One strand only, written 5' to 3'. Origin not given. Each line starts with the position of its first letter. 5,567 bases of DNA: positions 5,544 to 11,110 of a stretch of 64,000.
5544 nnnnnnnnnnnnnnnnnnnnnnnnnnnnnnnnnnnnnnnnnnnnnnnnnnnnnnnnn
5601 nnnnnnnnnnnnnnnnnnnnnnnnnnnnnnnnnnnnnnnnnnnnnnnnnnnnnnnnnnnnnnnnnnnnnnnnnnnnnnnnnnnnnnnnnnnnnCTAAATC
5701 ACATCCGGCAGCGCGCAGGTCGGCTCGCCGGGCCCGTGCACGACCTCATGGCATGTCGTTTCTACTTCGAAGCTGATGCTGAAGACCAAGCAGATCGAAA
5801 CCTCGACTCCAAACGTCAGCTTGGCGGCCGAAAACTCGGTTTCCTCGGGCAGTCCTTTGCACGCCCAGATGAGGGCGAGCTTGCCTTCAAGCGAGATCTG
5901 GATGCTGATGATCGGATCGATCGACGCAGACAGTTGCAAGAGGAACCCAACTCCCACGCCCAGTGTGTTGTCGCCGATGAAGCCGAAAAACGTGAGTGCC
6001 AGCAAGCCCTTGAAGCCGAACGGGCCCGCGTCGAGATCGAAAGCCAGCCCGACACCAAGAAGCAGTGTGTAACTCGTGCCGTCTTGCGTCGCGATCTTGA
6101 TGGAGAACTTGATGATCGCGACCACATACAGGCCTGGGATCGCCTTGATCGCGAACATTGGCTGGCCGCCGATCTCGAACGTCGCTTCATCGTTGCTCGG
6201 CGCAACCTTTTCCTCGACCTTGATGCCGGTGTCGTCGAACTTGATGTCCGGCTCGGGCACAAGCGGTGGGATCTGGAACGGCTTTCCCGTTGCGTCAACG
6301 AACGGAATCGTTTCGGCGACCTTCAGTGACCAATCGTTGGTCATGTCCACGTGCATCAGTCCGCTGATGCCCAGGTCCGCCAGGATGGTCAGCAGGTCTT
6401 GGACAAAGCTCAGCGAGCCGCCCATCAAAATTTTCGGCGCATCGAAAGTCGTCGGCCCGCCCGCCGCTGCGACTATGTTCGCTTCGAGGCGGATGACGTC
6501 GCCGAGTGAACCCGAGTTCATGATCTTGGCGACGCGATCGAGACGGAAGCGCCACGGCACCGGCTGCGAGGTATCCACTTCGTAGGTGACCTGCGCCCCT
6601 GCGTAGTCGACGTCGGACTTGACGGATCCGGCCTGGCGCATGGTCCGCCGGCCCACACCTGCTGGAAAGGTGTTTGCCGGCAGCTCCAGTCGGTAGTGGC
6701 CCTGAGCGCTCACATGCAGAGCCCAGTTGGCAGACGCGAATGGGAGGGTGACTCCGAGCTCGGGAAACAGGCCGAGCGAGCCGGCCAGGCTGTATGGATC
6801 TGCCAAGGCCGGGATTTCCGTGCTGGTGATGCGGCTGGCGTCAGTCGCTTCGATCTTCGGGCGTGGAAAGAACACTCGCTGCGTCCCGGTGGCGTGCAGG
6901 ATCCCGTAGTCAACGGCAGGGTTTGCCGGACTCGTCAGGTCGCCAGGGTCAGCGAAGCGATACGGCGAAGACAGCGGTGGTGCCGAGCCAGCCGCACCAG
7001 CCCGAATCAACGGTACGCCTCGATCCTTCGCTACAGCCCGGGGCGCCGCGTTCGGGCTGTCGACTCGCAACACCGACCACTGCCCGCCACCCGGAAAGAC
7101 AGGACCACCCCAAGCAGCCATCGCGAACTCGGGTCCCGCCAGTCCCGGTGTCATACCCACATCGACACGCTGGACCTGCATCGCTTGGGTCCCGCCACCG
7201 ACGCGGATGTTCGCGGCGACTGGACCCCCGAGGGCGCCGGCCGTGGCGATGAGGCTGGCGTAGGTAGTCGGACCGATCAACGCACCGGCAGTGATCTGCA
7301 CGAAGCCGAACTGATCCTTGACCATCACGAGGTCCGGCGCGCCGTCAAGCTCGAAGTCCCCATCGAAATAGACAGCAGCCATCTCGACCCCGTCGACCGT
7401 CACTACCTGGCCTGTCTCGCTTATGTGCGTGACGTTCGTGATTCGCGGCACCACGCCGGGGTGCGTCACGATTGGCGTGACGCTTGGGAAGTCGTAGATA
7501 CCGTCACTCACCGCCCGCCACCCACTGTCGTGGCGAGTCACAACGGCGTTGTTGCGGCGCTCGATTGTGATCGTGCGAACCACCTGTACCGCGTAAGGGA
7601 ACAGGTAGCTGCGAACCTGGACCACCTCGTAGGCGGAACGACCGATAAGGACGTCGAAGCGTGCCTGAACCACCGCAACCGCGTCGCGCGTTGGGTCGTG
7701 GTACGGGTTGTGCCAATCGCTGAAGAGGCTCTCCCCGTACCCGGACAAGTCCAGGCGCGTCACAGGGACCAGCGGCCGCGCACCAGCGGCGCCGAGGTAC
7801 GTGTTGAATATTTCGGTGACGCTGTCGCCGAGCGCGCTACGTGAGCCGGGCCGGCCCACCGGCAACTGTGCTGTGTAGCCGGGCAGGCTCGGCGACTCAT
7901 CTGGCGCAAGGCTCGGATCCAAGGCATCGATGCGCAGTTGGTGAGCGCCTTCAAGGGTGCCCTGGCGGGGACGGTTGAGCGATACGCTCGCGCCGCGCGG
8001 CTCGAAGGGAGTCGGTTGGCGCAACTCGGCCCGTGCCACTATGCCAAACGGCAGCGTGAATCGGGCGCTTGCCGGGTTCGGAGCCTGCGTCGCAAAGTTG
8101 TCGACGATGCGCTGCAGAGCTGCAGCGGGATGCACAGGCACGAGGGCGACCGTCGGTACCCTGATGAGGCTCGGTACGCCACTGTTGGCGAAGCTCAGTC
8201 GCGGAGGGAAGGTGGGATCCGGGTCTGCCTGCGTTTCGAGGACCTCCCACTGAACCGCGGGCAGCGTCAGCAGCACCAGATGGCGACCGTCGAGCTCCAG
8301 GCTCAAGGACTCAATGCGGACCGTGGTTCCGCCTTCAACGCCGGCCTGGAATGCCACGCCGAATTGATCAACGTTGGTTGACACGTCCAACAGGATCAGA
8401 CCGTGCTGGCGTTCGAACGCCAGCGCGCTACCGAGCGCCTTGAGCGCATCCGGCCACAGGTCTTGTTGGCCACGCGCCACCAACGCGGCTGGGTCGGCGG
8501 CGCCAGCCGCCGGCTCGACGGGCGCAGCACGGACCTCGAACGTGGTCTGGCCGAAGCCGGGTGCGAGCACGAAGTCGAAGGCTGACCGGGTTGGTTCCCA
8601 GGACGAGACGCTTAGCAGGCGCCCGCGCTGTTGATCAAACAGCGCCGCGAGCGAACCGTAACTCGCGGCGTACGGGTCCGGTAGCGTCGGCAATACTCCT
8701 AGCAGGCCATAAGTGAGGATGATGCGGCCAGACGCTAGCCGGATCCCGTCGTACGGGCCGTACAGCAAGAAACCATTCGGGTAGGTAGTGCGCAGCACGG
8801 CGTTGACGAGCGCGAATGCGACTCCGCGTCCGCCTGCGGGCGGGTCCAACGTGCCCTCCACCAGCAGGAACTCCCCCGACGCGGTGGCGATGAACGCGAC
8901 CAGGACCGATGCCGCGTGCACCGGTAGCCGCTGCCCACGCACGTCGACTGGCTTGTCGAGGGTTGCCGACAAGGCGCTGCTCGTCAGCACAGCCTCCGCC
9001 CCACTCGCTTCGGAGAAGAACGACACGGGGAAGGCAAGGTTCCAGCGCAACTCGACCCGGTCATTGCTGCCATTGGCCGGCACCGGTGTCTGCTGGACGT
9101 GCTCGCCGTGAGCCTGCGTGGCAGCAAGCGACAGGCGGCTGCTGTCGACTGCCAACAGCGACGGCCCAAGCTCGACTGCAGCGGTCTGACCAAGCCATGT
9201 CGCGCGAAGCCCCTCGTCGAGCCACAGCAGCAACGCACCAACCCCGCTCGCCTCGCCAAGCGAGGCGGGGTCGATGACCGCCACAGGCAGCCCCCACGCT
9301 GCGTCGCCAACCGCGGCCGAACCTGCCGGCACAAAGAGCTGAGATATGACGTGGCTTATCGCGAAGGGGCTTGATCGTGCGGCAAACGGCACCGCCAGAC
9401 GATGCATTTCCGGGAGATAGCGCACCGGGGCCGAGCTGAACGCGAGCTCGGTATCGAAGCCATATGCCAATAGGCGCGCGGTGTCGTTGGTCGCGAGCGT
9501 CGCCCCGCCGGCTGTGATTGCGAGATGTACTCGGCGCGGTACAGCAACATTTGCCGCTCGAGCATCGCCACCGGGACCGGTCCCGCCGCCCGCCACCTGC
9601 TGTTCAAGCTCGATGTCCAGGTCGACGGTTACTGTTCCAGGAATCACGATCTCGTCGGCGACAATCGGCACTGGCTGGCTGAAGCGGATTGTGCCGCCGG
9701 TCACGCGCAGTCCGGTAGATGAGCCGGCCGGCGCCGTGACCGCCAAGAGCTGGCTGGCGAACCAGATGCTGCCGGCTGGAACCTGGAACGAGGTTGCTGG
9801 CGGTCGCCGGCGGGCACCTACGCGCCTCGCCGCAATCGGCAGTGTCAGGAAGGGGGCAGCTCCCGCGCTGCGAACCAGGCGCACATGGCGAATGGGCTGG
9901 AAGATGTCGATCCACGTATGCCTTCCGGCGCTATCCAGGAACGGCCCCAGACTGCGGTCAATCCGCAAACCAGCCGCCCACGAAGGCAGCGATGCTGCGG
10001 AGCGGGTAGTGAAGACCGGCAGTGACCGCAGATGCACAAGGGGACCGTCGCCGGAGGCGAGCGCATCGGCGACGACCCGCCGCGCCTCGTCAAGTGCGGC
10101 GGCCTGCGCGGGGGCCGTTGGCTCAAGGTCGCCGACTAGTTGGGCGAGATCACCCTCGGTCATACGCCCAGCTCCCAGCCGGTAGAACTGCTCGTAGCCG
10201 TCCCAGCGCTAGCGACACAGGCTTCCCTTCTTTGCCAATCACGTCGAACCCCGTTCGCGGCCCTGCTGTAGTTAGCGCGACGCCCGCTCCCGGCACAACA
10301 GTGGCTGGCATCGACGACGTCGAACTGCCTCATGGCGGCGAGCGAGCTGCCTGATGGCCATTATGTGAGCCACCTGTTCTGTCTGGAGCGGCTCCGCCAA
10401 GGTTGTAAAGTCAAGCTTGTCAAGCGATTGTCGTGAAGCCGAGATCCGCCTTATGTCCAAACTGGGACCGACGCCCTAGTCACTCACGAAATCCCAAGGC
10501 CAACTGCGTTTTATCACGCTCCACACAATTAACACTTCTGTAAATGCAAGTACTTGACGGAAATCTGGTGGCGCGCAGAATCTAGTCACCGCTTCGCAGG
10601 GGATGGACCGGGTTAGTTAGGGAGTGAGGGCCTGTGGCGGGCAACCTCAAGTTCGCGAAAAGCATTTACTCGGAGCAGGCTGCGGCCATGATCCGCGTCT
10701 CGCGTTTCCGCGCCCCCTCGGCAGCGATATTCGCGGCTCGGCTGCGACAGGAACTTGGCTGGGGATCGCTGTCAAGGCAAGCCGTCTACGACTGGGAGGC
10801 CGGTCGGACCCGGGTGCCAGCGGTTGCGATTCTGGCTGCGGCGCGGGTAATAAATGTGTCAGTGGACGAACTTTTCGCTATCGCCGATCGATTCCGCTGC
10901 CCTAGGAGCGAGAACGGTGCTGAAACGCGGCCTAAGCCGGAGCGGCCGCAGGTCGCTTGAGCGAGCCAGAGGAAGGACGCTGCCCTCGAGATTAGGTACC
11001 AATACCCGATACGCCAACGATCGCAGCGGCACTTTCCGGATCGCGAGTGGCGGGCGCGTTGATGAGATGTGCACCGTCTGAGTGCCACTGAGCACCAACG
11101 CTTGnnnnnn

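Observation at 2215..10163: Translationally coupled pair of giant ORFs (1489 aa + 1155 aa) with no recognisable domains: best candidate for an undescribed system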

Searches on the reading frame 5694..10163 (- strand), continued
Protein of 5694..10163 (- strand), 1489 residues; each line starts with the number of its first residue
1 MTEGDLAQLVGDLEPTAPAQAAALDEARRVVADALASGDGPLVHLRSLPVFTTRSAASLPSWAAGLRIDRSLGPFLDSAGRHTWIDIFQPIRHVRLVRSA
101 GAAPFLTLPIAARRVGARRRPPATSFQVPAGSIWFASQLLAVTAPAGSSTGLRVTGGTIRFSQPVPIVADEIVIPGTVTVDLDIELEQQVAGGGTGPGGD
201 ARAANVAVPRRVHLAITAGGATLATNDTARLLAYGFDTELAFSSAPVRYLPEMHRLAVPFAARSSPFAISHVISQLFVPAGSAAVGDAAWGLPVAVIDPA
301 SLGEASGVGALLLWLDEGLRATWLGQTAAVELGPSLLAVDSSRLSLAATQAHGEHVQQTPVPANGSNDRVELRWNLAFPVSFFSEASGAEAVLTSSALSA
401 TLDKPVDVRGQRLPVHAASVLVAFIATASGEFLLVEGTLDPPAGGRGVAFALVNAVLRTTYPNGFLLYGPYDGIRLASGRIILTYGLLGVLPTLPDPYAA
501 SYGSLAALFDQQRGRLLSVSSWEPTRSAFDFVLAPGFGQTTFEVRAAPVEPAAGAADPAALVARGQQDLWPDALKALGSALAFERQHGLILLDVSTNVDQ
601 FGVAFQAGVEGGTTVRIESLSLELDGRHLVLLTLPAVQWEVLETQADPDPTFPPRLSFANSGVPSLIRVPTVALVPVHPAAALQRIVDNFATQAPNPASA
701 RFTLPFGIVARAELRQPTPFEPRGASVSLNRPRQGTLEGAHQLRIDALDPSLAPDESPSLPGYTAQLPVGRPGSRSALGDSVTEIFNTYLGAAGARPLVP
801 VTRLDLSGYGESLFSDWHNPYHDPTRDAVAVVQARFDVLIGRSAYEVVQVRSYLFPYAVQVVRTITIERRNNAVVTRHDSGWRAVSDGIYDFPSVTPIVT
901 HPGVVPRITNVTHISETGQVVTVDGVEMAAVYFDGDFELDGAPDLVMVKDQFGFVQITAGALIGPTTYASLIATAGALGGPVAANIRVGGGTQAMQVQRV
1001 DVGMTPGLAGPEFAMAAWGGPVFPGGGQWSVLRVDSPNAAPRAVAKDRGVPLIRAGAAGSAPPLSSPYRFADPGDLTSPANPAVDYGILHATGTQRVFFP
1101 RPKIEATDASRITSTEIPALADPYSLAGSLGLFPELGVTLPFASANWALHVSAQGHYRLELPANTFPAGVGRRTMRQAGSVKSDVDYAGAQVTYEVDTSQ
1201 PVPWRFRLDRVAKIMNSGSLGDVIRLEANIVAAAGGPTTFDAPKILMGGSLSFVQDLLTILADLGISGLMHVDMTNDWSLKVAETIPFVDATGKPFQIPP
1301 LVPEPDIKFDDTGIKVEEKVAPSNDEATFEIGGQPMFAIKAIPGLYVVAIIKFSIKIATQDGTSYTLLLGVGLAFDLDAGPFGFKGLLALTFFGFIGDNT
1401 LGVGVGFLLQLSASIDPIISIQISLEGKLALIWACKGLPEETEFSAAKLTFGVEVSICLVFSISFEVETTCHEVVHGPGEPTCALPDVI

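Call 95: search_protein_families(library=padloc, alignment_id=A6, max_evalue=1)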
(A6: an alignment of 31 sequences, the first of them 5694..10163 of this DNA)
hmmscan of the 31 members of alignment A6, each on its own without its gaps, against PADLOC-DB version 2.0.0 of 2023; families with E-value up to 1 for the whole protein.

A. member 1, window:5694-10163:- (1489 aa): 0 families

B. families by the number of members that match (of 31 scanned): 0 families

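Call 99: find_encoding_contigs(protein=P0002, flank=6000, max_places=1)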
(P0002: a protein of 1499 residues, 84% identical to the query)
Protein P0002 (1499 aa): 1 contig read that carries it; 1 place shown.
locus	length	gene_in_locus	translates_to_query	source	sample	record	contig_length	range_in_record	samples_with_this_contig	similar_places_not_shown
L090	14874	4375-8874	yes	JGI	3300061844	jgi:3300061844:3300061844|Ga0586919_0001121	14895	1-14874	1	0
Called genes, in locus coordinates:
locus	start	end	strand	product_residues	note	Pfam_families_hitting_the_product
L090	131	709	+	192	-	PF05163:DinB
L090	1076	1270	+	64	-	-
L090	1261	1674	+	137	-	PF01850:PIN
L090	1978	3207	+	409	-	PF07995:GSDH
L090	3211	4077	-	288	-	PF00296:Bac_luciferase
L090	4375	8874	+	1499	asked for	-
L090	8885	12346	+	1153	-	-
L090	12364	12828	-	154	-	PF04075:F420H2_quin_red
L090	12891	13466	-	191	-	PF00440:TetR_N, PF16859:TetR_C_11, PF13977:TetR_C_6, PF17938:TetR_C_29 (weak), PF16925:TetR_C_13 (weak)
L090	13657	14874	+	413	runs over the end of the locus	?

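Call 102: find_encoding_contigs(protein=P0106, flank=10000, max_places=1)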
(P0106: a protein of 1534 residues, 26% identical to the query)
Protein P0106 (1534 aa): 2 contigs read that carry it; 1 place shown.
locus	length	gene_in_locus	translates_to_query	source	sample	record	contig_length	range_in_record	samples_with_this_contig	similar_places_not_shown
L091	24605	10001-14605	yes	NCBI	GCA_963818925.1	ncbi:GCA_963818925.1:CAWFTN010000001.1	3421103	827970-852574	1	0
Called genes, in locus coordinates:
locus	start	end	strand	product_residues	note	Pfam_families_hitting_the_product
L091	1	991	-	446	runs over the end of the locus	PF01370:Epimerase, PF13460:NAD_binding_10 (weak), PF08338:DUF1731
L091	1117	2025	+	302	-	PF00376:MerR, PF13411:MerR_1, PF02607:B12-binding_2, PF02310:B12-binding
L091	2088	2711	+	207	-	-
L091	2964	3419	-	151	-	-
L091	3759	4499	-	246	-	PF00106:adh_short (weak)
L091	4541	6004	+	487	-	PF01266:DAO (faint), PF01494:FAD_binding_3, PF21274:Rng_hyd_C (weak)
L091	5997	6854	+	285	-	PF04542:Sigma70_r2, PF04545:Sigma70_r4 (weak), PF08281:Sigma70_r4_2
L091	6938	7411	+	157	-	PF18306:LDcluster4, PF03641:Lysine_decarbox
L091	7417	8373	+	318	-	PF03060:NMO, PF01070:FMN_dh (weak)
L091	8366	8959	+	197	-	PF00677:Lum_binding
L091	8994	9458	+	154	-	PF02627:CMD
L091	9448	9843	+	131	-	PF02627:CMD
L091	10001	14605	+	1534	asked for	-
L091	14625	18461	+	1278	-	-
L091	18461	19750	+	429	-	PF01266:DAO (faint), PF07992:Pyr_redox_2, PF00070:Pyr_redox (weak), PF22366:NDH2_C (faint)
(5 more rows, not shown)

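Call 103: find_encoding_contigs(protein=P0047, flank=10000, max_places=1)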
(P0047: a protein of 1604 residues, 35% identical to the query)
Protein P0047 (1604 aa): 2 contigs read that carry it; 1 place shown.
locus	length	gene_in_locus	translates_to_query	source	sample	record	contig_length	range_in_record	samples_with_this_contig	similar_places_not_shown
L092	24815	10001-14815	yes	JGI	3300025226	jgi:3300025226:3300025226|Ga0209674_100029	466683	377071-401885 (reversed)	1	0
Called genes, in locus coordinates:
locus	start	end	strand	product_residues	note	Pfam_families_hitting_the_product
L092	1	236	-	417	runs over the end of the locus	PF00070:Pyr_redox (faint), PF00890:FAD_binding_2 (faint), PF01266:DAO, PF01593:Amino_oxidase (faint), PF02558:ApbA (weak), PF03486:HI0933_like (faint), PF07992:Pyr_redox_2 (faint), PF13450:NAD_binding_8 (weak)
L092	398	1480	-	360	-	PF01965:DJ-1_PfpI, PF12833:HTH_18, PF00165:HTH_AraC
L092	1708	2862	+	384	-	PF13433:Peripla_BP_5, PF13458:Peripla_BP_6, PF01094:ANF_receptor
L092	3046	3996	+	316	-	PF02653:BPD_transp_2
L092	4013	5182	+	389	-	PF02653:BPD_transp_2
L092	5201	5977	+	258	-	PF00005:ABC_tran, PF13304:AAA_21 (faint), PF12399:BCA_ABC_TP_C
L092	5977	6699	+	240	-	PF00005:ABC_tran, PF13304:AAA_21 (weak)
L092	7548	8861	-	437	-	PF21836:DUF6895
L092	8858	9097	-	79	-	-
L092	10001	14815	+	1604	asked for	-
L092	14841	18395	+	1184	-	-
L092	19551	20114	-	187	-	PF13006:Nterm_IS4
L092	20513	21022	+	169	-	PF22381:Staph_reg_Sar_Rot, PF01047:MarR, PF12802:MarR_2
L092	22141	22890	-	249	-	PF03466:LysR_substrate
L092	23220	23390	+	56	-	-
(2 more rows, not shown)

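Call 104: find_encoding_contigs(protein=P0093, flank=10000, max_places=1)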
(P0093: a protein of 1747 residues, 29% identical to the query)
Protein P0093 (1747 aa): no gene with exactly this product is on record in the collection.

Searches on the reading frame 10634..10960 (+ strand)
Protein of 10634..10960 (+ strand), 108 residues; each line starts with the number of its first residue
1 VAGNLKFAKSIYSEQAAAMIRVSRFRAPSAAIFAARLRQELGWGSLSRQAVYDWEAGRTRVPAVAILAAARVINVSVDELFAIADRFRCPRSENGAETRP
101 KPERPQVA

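Call 37: search_protein_families(library=pfam, proteins=[window:10634-10960:+], max_evalue=0.01)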
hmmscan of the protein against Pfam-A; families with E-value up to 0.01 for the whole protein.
window:10634-10960:+ (108 aa): 2 families
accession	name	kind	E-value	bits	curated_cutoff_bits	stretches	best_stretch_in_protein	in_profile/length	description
PF01381.28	HTH_3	-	2e-05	25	23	1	46-80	21-55/55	Helix-turn-helix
PF13560.12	HTH_31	-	0.0008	20.1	27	1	39-80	22-61/64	Helix-turn-helix domain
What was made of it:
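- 10634..10960 (+): Divergent XRE/HTH_3 regulator. This is local context only and is not conserved with the module elsewhere. Pfam HTH_3 (call 37).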
